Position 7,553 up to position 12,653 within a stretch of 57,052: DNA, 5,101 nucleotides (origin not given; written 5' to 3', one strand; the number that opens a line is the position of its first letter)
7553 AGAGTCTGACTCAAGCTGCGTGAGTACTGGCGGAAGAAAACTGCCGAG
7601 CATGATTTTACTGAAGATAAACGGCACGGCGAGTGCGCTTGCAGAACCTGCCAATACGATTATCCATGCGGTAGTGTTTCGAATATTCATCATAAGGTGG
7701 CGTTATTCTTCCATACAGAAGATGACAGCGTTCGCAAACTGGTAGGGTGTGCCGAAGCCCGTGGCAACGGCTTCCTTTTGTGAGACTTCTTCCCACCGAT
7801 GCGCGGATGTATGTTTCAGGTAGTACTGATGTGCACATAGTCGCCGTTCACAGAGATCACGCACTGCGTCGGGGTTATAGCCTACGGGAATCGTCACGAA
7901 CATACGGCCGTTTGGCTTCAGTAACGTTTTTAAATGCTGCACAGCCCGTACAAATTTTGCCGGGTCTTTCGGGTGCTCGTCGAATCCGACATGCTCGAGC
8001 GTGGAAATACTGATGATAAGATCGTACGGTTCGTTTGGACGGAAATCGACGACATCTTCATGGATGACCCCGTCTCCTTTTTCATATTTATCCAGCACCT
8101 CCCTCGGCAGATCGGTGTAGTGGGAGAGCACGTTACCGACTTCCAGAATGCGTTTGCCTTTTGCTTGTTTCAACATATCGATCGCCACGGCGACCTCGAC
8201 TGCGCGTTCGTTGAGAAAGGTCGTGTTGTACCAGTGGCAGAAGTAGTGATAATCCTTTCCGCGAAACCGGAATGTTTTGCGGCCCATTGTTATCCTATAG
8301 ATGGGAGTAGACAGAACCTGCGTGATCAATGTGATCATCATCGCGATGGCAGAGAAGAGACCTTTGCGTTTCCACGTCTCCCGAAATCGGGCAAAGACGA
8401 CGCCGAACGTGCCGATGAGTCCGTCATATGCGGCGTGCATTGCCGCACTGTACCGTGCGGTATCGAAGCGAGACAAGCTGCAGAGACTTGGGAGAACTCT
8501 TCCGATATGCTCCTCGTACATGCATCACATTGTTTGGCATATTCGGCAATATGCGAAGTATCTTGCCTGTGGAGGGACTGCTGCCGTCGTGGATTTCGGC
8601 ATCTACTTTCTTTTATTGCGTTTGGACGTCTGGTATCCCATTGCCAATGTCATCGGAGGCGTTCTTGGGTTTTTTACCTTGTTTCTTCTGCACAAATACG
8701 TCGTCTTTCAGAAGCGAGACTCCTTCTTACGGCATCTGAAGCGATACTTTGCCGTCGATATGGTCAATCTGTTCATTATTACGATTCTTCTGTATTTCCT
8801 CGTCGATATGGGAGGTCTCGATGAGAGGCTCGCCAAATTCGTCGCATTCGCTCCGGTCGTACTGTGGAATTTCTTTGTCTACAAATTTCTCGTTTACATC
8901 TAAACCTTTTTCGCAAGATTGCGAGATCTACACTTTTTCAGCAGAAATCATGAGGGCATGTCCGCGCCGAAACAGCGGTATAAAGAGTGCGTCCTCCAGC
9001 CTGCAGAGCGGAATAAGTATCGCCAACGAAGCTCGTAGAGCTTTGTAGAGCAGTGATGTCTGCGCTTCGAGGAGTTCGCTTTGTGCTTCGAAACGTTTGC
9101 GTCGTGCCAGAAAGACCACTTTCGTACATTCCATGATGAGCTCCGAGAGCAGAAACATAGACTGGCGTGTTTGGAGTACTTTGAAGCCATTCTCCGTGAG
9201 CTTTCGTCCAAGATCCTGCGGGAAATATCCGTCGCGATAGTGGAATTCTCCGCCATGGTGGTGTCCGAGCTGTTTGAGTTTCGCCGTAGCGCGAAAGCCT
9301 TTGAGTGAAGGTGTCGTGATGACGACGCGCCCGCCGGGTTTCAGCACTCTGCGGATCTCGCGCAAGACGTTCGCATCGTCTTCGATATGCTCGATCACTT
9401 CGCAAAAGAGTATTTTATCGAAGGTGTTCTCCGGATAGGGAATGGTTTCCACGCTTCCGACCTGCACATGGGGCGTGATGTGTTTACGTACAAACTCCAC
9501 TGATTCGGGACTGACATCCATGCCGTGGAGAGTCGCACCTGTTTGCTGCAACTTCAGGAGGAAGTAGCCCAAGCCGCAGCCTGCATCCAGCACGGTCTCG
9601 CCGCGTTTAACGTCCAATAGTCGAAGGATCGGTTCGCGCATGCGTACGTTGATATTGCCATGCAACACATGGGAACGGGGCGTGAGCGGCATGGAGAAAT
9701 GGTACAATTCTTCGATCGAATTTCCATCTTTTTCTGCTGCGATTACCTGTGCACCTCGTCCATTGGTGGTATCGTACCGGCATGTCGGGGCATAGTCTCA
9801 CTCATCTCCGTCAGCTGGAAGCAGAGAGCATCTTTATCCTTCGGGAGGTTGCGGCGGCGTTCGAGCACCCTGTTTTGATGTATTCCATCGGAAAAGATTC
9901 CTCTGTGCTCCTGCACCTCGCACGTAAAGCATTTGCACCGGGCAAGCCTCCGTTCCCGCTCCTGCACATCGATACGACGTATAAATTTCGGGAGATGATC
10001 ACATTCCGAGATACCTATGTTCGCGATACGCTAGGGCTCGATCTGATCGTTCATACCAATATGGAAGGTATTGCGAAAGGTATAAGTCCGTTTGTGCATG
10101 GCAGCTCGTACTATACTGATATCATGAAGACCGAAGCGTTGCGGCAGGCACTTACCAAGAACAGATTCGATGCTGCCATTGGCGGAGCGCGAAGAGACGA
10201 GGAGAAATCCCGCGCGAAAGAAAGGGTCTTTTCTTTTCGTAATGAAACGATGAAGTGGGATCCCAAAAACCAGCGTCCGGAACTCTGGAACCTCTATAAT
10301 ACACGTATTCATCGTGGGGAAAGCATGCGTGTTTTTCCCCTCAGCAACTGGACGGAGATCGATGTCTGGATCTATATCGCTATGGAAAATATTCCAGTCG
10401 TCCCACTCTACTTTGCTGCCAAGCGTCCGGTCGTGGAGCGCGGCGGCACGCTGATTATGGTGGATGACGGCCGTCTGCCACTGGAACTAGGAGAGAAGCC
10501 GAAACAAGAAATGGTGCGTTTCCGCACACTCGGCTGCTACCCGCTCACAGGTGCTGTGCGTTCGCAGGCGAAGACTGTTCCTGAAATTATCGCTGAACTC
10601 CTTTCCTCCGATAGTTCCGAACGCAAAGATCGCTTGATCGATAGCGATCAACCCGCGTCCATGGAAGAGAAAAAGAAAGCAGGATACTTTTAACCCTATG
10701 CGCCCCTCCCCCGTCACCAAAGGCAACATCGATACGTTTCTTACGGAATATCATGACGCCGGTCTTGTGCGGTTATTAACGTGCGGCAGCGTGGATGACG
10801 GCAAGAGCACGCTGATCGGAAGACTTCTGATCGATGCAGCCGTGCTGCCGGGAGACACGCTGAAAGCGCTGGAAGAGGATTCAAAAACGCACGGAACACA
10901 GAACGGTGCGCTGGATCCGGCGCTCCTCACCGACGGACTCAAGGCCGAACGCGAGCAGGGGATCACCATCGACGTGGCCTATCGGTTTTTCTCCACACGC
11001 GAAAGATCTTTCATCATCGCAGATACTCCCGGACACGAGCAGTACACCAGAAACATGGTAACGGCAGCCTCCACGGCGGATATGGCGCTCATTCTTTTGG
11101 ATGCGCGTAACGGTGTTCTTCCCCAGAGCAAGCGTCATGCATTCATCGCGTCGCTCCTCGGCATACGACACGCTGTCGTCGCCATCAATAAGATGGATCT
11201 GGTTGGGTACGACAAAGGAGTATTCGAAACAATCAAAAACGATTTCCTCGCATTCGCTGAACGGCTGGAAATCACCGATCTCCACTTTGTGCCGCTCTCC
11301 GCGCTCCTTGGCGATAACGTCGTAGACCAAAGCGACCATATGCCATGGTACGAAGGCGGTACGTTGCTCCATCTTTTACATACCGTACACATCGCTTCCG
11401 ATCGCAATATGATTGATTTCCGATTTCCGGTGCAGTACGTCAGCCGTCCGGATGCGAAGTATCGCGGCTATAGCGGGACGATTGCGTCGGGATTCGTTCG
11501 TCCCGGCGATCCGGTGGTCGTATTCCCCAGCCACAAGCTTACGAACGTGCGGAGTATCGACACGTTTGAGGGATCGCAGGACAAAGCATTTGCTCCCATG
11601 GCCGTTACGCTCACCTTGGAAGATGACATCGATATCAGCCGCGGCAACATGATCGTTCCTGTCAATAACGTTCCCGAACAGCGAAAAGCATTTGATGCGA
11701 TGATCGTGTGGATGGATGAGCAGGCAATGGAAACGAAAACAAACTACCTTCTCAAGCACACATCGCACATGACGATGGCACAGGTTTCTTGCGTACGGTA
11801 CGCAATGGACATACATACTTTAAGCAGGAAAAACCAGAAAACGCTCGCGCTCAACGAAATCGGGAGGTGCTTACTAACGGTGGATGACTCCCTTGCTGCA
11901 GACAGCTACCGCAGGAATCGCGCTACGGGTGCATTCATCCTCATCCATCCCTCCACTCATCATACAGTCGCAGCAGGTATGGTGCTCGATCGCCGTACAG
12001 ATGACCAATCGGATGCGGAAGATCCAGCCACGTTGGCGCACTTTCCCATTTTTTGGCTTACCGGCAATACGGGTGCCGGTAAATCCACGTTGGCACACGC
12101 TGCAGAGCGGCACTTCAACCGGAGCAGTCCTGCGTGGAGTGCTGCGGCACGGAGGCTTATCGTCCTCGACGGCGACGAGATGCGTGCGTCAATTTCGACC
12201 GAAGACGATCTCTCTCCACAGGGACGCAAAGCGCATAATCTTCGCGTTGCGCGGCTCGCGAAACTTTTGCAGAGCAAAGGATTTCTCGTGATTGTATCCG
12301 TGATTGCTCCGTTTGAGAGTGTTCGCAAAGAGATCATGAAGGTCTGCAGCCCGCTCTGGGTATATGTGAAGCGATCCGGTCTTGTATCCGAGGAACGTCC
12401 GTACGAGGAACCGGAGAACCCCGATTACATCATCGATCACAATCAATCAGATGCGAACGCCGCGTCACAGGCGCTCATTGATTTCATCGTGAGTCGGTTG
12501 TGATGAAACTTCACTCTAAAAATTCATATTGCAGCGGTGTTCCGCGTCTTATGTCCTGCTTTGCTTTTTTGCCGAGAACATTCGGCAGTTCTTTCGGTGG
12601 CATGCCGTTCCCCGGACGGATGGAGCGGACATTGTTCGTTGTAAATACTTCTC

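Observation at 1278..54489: A ~53-kb multi-nonulosonate, sulfated, heavily methylated glycan island next to the 16S gene, with extracytoplasmic GT-C transferases but no classical export or priming machinery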

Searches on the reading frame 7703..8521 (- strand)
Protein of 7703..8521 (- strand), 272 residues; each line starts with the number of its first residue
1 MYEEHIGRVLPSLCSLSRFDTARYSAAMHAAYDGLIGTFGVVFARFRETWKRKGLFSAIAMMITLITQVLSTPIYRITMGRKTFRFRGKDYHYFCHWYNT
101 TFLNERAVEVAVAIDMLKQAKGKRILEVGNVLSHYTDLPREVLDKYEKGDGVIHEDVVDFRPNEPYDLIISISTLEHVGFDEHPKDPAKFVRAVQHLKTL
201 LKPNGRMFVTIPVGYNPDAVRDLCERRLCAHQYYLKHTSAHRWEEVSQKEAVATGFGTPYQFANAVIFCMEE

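Call 4: search_protein_families(library=pfam, proteins=[window:7703-8521:-], max_evalue=0.001)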
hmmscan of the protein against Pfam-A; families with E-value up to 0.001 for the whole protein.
window:7703-8521:- (272 aa): 3 families
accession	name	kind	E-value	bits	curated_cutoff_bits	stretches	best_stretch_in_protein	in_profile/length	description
PF13489.12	Methyltransf_23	-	2.7e-06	27.7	27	1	122-212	23-119/164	Methyltransferase domain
PF08242.18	Methyltransf_12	-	0.00019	22.6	30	1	156-206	49-97/98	Methyltransferase domain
PF03269.20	DUF268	-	0.0004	20.7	25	1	164-215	61-114/176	Caenorhabditis protein of unknown function, DUF268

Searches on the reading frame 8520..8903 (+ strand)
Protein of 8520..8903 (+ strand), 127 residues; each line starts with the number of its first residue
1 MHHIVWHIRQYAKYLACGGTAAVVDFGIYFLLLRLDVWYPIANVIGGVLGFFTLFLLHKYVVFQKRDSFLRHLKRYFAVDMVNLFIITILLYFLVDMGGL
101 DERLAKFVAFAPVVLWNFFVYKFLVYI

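Call 15: search_protein_families(library=ncbifam, proteins=[window:8520-8903:+], max_evalue=0.001)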
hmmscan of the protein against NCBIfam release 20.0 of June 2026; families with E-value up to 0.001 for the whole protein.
window:8520-8903:+ (127 aa): 0 families

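Call 16: search_protein_families(library=pfam, proteins=[window:8520-8903:+], max_evalue=10)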
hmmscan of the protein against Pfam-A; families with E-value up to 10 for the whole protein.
window:8520-8903:+ (127 aa): 2 families
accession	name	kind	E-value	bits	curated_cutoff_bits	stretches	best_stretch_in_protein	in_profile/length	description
PF04138.20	GtrA_DPMS_TM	-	8.4e-22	78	26.1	1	13-125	1-116/117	GtrA/DPMS, transmembrane domain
PF00654.25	Voltage_CLC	-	0.28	10.7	24.8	1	37-125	164-252/346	Voltage gated chloride channel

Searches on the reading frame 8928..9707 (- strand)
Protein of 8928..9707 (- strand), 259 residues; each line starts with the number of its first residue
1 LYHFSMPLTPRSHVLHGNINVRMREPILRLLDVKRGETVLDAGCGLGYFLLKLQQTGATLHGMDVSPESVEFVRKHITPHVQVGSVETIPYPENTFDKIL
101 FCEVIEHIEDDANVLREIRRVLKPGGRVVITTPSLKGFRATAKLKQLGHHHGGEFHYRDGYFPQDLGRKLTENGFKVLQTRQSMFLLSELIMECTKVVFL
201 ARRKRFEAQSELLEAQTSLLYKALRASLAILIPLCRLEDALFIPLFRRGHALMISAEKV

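Call 4: search_protein_families(library=pfam, proteins=[window:8928-9707:-], max_evalue=0.001)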
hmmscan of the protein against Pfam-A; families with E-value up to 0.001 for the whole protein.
window:8928-9707:- (259 aa): 14 families
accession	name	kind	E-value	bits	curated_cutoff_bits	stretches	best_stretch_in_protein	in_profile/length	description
PF08241.18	Methyltransf_11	-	1.3e-24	87.1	21.2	1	40-130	1-95/95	Methyltransferase domain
PF13489.12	Methyltransf_23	-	4e-23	82.4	27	1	20-179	6-163/164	Methyltransferase domain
PF13847.12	Methyltransf_31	-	2.2e-20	73.3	27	1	34-135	2-115/145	Methyltransferase domain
PF13649.12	Methyltransf_25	-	3.7e-20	72.9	27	1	39-126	1-97/97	Methyltransferase domain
PF08242.18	Methyltransf_12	-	3e-15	57.2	30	1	40-128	1-98/98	Methyltransferase domain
PF01209.24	Ubie_methyltran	-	3.5e-10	40.1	20.1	1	24-131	36-152/233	ubiE/COQ5 methyltransferase family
PF02353.26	CMAS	-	3.9e-08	33.4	27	1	26-136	53-170/273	Mycolic acid cyclopropane synthetase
PF07021.18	MetW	-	9.4e-08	32.3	21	1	33-149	11-126/193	Methionine biosynthesis protein MetW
PF03141.22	Methyltransf_29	-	1e-07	31.4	23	1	34-136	116-223/506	Putative S-adenosyl-L-methionine-dependent methyltransferase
PF08003.17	Methyltransf_9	-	4.4e-06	26.3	23.8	1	34-137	114-224/315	Protein of unknown function (DUF1698)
PF20922.3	Anamorsin_N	-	2.1e-05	24.8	27.1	1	83-137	36-94/163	Anamorsin, N-terminal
PF05148.21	Methyltransf_8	-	0.00024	21.5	27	1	38-131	75-157/219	Hypothetical methyltransferase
PF02475.24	TRM5-TYW2_MTfase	-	0.00049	20.5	28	0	16-79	19-82/164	TRM5/TYW2 methyltransferase domain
PF05175.20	MTS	-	0.00076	19.6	23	0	28-80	24-78/170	Methyltransferase small domain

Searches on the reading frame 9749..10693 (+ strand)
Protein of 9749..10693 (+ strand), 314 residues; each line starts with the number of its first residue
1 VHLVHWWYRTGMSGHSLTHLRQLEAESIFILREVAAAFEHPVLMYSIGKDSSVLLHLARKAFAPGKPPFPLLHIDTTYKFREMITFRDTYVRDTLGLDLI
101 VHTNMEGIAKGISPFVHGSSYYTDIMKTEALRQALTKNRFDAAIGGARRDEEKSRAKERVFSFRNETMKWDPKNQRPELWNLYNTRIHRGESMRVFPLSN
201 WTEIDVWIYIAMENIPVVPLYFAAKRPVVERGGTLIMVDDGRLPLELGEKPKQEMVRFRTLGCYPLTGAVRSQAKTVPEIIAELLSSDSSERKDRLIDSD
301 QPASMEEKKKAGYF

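Call 4: search_protein_families(library=pfam, proteins=[window:9749-10693:+], max_evalue=0.001)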
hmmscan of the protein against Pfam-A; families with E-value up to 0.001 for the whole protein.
window:9749-10693:+ (314 aa): 1 family
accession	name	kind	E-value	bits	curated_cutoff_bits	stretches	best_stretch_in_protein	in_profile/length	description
PF01507.26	PAPS_reduct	-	6.3e-55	186.3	22.5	1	41-268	2-174/175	Phosphoadenosine phosphosulfate reductase domain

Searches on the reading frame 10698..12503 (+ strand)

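Call 4: search_protein_families(library=pfam, proteins=[window:10698-12503:+], max_evalue=0.001)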
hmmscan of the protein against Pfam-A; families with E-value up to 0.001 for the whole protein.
window:10698-12503:+ (601 aa): 6 families
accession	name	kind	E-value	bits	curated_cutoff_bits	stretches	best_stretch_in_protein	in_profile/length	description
PF00009.33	GTP_EFTU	-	2.2e-39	135.4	26.5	1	24-209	4-176/188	Elongation factor Tu GTP binding domain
PF22594.2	GTP-eEF1A_C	-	2.5e-23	82.8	27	1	332-429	2-100/101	GTP-eEF1A C-terminal domain-like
PF01583.26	APS_kinase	-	1e-18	68.3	21.1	1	451-559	4-109/152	Adenylylsulphate kinase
PF01926.29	MMR_HSR1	-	6.3e-08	33.2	21.9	1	78-146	21-95/113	50S ribosome-binding GTPase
PF13671.12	AAA_33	-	0.00038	21.2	27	0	452-533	2-75/143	AAA domain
PF13555.12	AAA_29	-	0.00086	19.5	27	0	452-468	25-41/61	P-loop containing region of AAA domain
